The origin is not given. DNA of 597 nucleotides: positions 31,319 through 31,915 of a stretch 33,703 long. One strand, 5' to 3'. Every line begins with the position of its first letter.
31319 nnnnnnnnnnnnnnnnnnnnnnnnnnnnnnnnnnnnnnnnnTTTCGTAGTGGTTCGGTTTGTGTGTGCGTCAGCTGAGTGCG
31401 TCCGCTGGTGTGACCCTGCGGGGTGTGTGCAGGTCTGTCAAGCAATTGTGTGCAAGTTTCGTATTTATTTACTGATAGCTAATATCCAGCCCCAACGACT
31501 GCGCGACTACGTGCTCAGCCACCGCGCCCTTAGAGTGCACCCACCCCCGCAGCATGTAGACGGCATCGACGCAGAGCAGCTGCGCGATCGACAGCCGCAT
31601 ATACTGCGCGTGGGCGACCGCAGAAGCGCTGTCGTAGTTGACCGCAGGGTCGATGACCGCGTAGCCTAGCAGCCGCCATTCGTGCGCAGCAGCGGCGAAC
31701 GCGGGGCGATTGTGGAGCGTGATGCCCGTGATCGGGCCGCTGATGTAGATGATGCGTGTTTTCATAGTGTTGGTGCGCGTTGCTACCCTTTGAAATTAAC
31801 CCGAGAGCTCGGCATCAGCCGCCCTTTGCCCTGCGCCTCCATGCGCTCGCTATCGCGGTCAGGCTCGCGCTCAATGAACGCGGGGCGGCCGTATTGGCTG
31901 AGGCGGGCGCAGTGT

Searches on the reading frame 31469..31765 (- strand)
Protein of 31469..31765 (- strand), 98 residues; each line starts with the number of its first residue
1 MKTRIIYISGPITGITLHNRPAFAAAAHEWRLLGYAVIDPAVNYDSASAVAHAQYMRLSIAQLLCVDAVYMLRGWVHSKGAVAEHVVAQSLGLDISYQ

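Call 14: find_related_loci(query=window:31469-31765:-, collection=viral_contigs, flank=4000)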
Query window:31469-31765:- (98 aa) in viral_contigs; peptide patterns used: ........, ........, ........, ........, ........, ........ (x = any residue, [..] = any of these).
20 stretches matched a pattern; 4 encode a relative of the query (tblastn E <= 1e-3); 4 distinct loci.
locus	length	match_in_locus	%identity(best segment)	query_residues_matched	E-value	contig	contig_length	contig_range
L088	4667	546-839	92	1-98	8e-60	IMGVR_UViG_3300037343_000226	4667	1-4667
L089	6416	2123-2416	91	1-98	1e-58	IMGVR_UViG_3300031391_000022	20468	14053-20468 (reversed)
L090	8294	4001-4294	89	1-98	3e-58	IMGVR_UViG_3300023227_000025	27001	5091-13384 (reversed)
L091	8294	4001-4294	89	1-98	3e-58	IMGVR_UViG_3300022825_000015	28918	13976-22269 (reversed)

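Call 30: search_protein_families(library=pfam, proteins=[window:31469-31765:-], max_evalue=0.01)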
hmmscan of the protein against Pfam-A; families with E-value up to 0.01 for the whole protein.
window:31469-31765:- (98 aa): 1 family
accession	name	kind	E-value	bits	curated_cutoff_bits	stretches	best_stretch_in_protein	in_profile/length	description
PF14359.12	DUF4406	-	8.4e-25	87.4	22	1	6-97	3-91/91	Domain of unknown function (DUF4406)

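Call 47: find_homologous_proteins(query=window:31469-31765:-, max_evalue=1e-20)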
Query window:31469-31765:- (98 aa): 4 proteins with E <= 1e-20 among 18 candidates.
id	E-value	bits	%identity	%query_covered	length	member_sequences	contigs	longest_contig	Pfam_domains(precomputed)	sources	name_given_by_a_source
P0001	1.0e-52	194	93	100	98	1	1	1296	PF14359.13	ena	-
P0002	2.2e-52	193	92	100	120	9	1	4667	PF14359.13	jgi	jgi:hypothetical protein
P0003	3.6e-51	189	95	95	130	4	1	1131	PF14359.13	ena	-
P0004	1.7e-50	187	90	100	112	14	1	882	PF14359.13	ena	-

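Call 48: find_encoding_contigs(protein=P0004, flank=4000, max_places=10)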
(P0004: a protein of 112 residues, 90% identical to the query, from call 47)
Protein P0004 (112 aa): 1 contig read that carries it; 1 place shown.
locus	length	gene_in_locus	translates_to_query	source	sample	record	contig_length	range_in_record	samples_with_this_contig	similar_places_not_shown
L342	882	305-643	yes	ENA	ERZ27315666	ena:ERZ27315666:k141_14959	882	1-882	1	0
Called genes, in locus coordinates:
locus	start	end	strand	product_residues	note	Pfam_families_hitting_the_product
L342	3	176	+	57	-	?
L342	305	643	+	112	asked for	PF14359:DUF4406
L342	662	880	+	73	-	?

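Call 49: find_encoding_contigs(protein=P0002, flank=4000, max_places=10)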
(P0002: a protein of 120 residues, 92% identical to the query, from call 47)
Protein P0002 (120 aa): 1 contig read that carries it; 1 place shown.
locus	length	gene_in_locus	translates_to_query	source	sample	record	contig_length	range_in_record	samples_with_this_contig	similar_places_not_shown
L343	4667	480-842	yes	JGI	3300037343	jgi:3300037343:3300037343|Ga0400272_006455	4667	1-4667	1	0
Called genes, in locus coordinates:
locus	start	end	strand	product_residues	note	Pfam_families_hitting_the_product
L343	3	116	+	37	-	?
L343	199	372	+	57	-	-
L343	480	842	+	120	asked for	PF14359:DUF4406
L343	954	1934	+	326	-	PF01555:N6_N4_Mtase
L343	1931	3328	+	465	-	PF00176:SNF2-rel_dom (weak)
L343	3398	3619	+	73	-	-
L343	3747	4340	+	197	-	-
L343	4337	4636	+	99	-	-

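Call 50: list_cluster_members(proteins=[P0001, P0002, P0003, P0004, window:31469-31765:-])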
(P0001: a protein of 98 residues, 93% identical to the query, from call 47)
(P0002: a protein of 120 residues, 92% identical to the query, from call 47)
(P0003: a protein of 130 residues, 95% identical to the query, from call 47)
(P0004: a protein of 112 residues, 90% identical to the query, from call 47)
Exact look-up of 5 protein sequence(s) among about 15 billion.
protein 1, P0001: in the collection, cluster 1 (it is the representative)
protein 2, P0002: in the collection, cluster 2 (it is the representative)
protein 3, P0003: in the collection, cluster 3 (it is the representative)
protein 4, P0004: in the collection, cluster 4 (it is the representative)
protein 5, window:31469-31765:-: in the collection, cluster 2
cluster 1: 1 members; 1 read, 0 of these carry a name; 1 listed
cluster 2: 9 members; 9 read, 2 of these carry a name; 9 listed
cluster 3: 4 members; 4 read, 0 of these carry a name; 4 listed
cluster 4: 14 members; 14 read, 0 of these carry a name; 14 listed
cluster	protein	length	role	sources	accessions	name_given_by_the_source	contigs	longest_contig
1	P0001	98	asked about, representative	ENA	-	-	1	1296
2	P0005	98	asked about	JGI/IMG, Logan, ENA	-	hypothetical protein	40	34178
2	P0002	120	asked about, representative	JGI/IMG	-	hypothetical protein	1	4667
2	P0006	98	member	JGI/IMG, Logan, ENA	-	-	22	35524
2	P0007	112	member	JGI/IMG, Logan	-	-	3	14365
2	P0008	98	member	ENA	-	-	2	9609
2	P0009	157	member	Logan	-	-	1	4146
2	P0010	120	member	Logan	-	-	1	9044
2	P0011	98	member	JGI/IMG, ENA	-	-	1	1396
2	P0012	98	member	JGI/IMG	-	-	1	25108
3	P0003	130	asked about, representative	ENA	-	-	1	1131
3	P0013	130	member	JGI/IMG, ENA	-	-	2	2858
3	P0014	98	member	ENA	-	-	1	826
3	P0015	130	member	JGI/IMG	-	-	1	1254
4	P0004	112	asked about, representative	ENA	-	-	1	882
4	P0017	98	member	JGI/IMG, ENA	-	-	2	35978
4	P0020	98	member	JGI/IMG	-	-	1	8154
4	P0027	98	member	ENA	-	-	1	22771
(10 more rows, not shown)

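Call 51: find_encoding_contigs(protein=P0006, flank=3500, max_places=8)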
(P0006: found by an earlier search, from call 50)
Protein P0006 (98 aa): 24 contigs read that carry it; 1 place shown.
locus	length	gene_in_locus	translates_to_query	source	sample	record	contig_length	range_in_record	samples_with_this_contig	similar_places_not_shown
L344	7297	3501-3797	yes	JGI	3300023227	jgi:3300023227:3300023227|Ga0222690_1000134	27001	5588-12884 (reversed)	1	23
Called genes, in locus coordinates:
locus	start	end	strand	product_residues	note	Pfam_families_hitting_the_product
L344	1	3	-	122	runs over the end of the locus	PF11325:DUF3127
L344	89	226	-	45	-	-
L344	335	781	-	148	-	-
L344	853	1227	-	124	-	-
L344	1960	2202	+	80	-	-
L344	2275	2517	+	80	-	-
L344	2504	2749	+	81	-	-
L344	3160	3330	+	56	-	-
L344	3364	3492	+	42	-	-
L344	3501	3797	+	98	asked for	PF14359:DUF4406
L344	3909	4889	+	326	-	PF01555:N6_N4_Mtase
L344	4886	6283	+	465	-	PF00176:SNF2-rel_dom (weak)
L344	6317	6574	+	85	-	-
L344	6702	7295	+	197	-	-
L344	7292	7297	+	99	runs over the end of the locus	-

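Call 52: find_encoding_contigs(protein=P0017, flank=3500, max_places=4)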
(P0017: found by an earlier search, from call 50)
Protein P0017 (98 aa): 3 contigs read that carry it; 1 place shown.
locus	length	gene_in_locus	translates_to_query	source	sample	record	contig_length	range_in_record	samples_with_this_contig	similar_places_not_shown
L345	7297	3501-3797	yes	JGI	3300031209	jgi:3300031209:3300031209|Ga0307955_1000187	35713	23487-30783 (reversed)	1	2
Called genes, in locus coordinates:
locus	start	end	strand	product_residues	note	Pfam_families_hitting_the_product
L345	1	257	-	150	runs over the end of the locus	PF04002:RadC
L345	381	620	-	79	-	-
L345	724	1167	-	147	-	-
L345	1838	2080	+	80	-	-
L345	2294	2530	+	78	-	-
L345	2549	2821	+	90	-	-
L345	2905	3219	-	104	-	-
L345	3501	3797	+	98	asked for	PF14359:DUF4406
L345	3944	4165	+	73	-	-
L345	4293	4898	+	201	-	-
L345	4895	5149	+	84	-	-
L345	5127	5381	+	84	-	-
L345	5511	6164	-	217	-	-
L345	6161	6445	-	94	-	-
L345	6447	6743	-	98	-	-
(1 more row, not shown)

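Call 53: find_encoding_contigs(protein=P0027, flank=3500, max_places=4)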
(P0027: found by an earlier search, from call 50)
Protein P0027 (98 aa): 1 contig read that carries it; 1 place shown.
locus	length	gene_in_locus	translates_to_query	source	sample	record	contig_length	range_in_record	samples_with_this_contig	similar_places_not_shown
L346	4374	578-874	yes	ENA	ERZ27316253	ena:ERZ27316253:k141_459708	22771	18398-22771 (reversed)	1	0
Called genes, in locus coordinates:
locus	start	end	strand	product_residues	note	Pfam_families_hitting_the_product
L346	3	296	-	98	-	?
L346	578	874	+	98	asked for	PF14359:DUF4406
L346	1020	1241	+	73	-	PF13384:HTH_23 (weak)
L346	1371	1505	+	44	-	-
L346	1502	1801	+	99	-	-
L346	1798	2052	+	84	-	-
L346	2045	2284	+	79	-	-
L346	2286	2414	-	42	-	-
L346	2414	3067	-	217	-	-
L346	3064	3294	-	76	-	-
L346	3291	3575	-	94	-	-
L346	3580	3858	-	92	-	-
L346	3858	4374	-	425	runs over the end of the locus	-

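Call 55: find_encoding_contigs(protein=P0007, flank=3500, max_places=4)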
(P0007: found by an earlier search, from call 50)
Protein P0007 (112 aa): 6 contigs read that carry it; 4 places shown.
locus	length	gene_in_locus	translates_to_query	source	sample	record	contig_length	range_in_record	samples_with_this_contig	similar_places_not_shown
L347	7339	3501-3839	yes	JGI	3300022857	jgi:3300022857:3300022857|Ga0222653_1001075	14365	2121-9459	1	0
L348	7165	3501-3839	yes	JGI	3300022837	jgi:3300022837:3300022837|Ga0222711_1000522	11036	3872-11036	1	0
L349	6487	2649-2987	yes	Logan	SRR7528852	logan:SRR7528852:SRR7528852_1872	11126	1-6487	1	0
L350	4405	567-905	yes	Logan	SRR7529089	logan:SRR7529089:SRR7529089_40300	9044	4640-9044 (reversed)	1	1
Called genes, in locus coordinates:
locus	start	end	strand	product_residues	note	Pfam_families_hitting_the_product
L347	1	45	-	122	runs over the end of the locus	PF11325:DUF3127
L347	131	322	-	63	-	-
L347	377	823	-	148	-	-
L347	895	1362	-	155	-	-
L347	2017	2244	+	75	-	-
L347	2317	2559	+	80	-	-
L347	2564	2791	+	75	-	-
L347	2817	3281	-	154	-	-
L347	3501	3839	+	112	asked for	PF14359:DUF4406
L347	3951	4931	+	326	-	PF01555:N6_N4_Mtase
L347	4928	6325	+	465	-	PF00176:SNF2-rel_dom (weak)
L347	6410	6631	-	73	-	-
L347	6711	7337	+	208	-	-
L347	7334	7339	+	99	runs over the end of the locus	-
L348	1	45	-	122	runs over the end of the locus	PF11325:DUF3127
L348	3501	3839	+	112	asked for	PF14359:DUF4406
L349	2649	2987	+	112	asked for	PF14359:DUF4406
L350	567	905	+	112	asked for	PF14359:DUF4406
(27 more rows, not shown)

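Call 56: find_encoding_contigs(protein=P0008, flank=3500, max_places=4)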
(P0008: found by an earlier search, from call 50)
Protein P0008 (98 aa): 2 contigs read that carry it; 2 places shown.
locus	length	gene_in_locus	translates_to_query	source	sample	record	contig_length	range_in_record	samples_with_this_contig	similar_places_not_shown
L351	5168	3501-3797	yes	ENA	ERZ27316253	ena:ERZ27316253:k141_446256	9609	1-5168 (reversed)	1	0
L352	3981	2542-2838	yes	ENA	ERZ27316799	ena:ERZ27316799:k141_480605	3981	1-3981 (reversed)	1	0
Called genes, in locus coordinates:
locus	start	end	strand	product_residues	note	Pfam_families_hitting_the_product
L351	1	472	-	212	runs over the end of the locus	PF01555:N6_N4_Mtase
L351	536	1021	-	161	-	-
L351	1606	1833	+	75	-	-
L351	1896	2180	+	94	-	-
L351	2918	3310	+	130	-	PF01327:Pep_deformylase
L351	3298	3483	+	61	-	-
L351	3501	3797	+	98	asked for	PF14359:DUF4406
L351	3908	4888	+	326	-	PF01555:N6_N4_Mtase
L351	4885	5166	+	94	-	?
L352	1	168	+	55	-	?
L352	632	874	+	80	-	-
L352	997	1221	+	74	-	-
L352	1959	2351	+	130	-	PF01327:Pep_deformylase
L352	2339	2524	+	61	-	-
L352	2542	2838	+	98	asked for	PF14359:DUF4406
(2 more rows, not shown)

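Call 57: find_encoding_contigs(protein=P0020, flank=3500, max_places=4)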
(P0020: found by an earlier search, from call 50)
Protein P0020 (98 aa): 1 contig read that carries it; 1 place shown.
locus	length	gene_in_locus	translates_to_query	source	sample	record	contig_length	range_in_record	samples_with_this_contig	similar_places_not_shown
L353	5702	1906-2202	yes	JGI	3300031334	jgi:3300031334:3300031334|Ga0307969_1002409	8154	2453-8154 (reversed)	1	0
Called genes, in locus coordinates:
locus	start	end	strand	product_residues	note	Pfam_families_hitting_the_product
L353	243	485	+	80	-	-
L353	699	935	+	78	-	-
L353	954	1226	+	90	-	-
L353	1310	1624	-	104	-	-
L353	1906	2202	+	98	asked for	PF14359:DUF4406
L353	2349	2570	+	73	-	-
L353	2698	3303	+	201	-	-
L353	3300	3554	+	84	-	-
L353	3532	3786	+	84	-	-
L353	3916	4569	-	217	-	-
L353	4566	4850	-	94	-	-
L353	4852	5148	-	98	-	-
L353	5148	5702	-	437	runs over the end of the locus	-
